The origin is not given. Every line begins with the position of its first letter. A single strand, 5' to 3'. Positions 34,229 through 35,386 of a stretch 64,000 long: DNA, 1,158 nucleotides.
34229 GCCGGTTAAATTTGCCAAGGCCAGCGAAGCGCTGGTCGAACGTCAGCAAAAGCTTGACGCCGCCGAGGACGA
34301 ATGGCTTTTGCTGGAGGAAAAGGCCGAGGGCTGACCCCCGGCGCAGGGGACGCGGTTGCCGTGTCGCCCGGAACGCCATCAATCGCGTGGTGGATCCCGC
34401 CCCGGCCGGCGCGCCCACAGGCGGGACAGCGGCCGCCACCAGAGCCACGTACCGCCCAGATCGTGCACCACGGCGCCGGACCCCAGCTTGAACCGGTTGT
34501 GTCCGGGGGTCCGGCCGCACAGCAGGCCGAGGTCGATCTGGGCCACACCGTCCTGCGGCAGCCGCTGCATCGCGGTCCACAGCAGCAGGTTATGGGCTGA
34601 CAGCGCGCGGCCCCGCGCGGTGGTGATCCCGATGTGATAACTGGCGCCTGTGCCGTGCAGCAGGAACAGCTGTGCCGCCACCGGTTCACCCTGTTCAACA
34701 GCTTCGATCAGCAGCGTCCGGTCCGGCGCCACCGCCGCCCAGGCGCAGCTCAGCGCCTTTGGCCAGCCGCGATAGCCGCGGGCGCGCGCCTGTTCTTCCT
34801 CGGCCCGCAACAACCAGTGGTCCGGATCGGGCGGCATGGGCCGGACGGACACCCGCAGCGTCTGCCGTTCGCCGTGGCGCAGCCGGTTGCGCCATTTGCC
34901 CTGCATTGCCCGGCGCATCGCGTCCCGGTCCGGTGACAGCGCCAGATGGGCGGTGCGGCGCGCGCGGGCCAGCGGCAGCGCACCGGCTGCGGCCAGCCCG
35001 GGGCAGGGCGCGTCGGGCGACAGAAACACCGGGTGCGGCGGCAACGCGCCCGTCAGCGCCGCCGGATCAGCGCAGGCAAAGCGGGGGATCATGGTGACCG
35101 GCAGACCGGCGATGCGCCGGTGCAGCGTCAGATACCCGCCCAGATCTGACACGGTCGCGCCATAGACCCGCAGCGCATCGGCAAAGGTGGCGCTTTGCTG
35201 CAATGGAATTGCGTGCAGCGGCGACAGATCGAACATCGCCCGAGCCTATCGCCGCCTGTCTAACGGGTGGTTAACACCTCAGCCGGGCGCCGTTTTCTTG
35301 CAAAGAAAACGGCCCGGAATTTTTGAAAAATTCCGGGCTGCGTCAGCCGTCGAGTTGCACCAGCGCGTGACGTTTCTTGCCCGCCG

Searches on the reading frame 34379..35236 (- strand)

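Call 3: search_protein_families(library=pfam, proteins=[window:34379-35236:-], max_evalue=0.01)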
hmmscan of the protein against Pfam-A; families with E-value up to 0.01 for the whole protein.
window:34379-35236:- (285 aa): 1 family
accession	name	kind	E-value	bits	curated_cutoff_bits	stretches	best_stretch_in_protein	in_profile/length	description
PF13480.13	Acetyltransf_6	-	5.7e-11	43.2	22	1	115-250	3-142/143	Acetyltransferase (GNAT) domain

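Call 4: search_protein_families(library=ncbifam, proteins=[window:34379-35236:-], max_evalue=0.01)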
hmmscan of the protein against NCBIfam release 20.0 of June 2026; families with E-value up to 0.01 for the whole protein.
window:34379-35236:- (285 aa): 1 family
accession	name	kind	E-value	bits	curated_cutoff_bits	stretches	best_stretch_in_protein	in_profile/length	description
TIGR03019.1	pepcterm_femAB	equivalog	0.00066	18.8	260.35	1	93-256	118-277/330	FemAB family XrtA/PEP-CTERM system-associated protein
